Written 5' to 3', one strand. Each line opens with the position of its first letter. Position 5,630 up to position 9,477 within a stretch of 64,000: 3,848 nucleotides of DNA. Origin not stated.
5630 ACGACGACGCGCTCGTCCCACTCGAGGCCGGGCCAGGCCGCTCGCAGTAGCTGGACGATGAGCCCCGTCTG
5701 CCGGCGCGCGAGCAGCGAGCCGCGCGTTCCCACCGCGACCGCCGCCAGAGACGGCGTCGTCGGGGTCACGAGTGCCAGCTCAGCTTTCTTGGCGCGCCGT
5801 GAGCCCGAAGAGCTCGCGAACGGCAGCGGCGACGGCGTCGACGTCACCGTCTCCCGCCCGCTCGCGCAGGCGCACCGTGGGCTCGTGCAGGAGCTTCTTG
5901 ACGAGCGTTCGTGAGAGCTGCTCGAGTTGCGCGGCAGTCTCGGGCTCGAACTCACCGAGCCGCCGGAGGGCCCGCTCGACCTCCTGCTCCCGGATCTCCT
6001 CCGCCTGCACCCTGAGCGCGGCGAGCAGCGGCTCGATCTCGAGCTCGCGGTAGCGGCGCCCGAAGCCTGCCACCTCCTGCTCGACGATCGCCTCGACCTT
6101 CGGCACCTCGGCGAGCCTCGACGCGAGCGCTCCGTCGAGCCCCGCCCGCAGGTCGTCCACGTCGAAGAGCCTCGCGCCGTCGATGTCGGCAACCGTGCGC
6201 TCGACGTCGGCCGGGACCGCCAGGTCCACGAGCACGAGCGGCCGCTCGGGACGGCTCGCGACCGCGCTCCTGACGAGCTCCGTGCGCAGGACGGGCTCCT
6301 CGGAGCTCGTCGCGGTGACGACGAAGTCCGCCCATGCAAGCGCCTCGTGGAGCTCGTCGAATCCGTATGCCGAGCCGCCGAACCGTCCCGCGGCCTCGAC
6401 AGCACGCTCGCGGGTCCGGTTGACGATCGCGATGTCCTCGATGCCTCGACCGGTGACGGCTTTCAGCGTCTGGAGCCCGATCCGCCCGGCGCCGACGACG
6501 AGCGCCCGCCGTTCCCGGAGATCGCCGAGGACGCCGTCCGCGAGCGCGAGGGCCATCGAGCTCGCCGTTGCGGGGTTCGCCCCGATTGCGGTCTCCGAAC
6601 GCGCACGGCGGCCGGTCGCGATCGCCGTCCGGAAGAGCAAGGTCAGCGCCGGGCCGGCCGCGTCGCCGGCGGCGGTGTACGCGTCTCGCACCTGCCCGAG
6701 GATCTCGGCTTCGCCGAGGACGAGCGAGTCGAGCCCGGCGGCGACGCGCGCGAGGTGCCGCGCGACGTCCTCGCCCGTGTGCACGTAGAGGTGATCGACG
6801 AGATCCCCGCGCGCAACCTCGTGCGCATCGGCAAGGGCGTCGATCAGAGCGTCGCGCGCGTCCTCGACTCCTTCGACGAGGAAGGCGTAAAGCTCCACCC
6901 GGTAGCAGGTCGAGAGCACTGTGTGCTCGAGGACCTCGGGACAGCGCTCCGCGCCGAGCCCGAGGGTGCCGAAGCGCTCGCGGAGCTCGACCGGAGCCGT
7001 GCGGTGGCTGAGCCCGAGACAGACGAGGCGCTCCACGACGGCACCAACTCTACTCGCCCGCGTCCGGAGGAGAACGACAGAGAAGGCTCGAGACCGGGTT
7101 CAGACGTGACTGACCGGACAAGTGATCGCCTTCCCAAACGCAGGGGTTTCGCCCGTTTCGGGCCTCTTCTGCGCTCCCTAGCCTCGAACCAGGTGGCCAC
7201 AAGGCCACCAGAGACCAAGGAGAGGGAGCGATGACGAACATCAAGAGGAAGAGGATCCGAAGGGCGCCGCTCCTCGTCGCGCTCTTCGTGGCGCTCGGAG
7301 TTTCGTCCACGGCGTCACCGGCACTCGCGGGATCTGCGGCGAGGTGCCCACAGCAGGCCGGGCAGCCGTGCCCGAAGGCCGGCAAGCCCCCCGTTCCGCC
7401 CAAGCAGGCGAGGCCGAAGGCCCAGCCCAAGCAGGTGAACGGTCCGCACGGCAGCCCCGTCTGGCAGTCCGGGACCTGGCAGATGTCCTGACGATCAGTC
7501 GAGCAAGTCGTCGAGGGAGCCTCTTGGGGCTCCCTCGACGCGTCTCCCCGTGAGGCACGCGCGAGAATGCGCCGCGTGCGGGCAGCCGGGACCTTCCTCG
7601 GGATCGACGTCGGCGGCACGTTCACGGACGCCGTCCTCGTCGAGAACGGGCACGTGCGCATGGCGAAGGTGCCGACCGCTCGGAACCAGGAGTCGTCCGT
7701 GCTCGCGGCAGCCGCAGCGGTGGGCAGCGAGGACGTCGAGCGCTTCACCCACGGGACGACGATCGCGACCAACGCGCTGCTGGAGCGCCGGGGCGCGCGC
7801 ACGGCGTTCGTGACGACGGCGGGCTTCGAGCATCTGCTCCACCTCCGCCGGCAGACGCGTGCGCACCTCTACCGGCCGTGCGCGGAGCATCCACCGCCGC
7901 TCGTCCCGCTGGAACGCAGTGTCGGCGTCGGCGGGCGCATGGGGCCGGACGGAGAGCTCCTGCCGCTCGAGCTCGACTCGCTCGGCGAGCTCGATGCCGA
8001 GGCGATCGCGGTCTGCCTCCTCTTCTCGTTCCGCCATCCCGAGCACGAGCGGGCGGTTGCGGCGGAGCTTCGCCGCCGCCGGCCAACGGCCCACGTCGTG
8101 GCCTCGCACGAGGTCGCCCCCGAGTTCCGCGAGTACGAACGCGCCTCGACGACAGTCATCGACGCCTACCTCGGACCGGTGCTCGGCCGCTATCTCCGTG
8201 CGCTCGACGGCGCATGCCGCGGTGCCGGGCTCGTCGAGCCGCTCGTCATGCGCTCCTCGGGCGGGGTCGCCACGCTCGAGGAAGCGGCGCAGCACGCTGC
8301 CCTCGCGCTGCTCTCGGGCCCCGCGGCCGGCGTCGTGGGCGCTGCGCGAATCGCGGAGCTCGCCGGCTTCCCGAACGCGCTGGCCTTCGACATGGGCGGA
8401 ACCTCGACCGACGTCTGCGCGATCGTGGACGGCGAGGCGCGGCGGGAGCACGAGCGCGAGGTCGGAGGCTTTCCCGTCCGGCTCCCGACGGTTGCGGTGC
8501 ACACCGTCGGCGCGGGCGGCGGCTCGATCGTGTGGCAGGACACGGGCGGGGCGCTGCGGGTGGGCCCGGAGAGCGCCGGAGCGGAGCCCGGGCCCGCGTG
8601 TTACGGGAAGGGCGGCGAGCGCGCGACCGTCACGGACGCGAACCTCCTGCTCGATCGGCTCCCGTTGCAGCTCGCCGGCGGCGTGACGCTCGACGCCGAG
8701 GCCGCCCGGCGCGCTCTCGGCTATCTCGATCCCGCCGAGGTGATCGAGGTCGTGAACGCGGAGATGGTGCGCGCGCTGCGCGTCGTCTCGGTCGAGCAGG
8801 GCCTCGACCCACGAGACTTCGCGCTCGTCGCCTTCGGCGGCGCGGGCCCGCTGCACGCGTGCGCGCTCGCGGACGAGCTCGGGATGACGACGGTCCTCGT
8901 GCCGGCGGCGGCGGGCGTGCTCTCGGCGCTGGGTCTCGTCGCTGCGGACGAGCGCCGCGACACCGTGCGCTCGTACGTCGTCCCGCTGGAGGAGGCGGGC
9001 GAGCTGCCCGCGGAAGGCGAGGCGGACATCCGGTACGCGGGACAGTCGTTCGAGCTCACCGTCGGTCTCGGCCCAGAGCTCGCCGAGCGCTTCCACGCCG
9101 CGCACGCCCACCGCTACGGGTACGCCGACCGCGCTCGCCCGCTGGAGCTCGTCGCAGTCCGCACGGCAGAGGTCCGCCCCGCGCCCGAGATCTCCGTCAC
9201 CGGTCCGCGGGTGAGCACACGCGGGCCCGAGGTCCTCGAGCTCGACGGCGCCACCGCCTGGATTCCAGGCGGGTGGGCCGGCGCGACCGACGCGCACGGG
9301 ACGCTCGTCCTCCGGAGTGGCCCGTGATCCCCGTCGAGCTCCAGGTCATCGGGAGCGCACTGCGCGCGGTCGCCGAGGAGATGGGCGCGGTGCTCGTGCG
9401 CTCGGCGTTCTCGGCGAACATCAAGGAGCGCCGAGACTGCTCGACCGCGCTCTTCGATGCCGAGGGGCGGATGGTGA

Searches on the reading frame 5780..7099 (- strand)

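Call 53: search_protein_families(library=pfam, proteins=[window:5780-7099:-])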
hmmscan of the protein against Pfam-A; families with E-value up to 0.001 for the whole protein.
window:5780-7099:- (439 aa): 6 families
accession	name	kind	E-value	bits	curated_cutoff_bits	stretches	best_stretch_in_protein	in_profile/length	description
PF05201.20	GlutR_N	-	1.2e-37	129.5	27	1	28-170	1-151/151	Glutamyl-tRNAGlu reductase, N-terminal domain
PF01488.26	Shikimate_DH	-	1.6e-33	116.1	24.3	1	186-318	2-136/138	Shikimate / quinate 5-dehydrogenase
PF00745.25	GlutR_dimer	-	1.4e-28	99.5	22.9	1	334-433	1-99/99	Glutamyl-tRNAGlu reductase, dimerisation domain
PF02826.25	2-Hacid_dh_C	-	1.1e-05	25.3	25.1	1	193-265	33-100/178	D-isomer specific 2-hydroxyacid dehydrogenase, NAD binding domain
PF13241.12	NAD_binding_7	-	5.4e-05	24.2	22.1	1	193-268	4-73/104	Putative NAD(P)-binding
PF16912.11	Glu_dehyd_C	-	0.00083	19.3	34.9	0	187-270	22-113/211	Glucose dehydrogenase C-terminus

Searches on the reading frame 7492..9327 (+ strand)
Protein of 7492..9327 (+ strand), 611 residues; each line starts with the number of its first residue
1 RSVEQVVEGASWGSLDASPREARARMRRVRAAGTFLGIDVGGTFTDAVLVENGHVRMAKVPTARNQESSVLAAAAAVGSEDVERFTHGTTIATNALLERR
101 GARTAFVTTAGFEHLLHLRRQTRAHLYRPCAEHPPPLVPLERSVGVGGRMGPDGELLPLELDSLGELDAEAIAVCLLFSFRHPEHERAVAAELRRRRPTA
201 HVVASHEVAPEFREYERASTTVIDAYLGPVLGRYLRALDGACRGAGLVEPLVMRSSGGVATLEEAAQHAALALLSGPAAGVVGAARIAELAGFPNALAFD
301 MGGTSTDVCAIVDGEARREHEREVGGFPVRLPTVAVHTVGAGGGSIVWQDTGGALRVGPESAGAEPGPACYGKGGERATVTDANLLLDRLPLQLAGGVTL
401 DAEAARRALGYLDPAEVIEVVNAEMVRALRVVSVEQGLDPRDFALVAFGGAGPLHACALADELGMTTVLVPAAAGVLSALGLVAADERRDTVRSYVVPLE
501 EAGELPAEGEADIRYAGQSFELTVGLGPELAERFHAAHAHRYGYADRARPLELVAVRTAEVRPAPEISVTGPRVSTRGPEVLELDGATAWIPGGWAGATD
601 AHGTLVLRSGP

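Call 53: search_protein_families(library=pfam, proteins=[window:7492-9327:+])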
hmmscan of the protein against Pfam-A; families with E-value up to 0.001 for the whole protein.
window:7492-9327:+ (611 aa): 3 families
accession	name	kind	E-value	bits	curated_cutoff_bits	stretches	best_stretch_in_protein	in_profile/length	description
PF01968.24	Hydantoinase_A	-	1.8e-90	303.6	22.9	1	217-489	1-289/291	Hydantoinase/oxoprolinase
PF05378.19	Hydant_A_N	-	2.2e-37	128.9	25.2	1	36-195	2-174/176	Hydantoinase/oxoprolinase N-terminal region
PF13941.12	MutL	-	6.5e-05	22.3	27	0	261-319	209-269/450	MutL protein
